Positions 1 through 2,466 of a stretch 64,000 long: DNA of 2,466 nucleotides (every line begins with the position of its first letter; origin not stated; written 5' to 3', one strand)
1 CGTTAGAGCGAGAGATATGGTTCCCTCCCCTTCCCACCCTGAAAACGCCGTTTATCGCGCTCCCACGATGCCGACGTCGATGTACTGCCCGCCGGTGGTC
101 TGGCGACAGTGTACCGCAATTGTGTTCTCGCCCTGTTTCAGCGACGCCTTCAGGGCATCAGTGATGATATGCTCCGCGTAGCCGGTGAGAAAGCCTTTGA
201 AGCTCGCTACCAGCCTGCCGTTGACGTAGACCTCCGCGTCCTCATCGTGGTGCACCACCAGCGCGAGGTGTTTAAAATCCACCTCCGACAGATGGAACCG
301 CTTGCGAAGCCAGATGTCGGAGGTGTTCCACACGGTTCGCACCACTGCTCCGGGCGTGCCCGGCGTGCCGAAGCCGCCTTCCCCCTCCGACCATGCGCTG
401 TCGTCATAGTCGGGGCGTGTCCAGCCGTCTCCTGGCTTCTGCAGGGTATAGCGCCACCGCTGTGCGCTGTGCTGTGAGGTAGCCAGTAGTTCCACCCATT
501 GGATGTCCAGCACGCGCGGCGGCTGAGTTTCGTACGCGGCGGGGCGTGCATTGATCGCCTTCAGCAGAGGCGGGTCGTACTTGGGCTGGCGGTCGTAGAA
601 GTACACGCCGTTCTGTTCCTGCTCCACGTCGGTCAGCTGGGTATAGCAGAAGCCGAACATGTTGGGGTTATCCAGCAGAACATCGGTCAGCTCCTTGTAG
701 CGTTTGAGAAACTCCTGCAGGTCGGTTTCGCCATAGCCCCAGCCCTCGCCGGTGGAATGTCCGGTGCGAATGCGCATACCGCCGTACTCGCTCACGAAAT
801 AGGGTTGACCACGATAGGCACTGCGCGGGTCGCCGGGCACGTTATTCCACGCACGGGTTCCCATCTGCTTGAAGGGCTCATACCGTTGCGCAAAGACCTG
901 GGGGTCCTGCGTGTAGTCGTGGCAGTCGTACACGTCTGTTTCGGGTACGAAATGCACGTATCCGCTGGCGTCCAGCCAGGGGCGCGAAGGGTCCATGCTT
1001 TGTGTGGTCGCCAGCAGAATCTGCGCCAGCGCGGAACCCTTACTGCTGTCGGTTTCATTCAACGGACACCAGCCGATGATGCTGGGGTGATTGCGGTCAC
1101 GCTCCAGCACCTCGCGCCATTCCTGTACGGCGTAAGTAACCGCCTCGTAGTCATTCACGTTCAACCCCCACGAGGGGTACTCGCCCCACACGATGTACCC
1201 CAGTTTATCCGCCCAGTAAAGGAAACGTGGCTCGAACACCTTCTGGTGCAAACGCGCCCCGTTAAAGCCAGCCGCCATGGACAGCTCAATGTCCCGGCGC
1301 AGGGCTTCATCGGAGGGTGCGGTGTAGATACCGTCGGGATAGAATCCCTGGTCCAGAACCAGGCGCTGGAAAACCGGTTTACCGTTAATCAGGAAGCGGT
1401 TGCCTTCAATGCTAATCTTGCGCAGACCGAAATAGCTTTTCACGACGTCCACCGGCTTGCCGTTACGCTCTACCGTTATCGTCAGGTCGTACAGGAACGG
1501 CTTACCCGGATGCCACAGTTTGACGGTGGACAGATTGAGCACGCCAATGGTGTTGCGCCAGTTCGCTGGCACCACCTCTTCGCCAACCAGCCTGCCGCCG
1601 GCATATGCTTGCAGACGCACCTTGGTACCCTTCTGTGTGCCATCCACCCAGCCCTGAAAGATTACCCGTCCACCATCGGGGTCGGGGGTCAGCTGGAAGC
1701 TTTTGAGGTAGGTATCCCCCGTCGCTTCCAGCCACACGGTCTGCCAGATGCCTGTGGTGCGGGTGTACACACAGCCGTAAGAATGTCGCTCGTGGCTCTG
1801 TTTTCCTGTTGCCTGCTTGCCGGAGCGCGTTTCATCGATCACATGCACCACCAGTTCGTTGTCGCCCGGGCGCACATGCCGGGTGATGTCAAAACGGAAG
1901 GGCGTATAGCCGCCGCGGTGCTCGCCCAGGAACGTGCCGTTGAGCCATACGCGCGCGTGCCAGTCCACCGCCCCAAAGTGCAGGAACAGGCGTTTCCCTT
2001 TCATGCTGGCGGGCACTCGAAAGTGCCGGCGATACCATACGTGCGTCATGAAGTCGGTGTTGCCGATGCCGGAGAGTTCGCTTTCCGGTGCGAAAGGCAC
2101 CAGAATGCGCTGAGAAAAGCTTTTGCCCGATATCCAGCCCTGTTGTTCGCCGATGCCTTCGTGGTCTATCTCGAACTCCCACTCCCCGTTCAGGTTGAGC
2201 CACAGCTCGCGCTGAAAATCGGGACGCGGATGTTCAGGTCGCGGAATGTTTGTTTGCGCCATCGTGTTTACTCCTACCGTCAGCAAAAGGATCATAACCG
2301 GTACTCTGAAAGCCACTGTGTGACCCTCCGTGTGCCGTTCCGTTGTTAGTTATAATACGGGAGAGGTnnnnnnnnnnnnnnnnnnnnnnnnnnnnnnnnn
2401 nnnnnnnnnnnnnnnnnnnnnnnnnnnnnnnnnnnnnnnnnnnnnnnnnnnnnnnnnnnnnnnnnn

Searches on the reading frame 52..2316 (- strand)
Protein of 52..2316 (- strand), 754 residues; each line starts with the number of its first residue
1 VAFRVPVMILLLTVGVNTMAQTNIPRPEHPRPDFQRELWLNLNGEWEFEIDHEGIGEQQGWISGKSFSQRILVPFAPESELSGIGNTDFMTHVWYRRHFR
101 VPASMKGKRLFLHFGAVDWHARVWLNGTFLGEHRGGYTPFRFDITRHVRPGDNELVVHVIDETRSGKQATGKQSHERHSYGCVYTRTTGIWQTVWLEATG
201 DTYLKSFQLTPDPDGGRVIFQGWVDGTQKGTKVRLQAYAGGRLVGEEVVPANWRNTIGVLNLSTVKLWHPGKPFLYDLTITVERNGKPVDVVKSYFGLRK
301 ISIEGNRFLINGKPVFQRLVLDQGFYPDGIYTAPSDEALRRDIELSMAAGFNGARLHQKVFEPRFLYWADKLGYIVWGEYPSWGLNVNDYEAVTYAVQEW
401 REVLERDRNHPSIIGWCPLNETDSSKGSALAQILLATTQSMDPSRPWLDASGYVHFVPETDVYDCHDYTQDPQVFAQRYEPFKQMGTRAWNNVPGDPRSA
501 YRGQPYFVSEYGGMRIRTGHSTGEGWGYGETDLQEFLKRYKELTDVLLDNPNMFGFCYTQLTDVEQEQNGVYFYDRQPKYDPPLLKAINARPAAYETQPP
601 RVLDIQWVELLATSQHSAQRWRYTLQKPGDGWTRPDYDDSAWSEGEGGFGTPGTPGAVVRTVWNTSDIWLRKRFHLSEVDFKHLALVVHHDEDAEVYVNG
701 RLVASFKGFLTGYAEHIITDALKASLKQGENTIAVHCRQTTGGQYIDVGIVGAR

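Call 63: search_protein_families(library=pfam, proteins=[window:52-2316:-], max_evalue=0.0001)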
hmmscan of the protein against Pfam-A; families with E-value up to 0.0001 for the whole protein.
window:52-2316:- (754 aa): 5 families
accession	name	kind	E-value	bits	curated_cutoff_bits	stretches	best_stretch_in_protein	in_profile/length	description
PF02837.24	Glyco_hydro_2_N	-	3.2e-23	82.9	28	1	41-196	3-165/169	Glycosyl hydrolases family 2, sugar binding domain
PF22666.2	Glyco_hydro_2_N2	-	1.9e-18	67.5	27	1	91-178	48-136/167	Glycosyl hydrolase 2 galactose-binding domain-like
PF02836.23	Glyco_hydro_2_C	-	1.1e-11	44.8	21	1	302-579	2-287/302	Glycosyl hydrolases family 2, TIM barrel domain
PF00703.27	Glyco_hydro_2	-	2.8e-10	41.4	23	1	203-299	2-109/109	Glycosyl hydrolases family 2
PF13364.12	BetaGal_ABD2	-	2.5e-07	31.9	23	0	91-157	35-104/112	Beta-galactosidase second all-beta domain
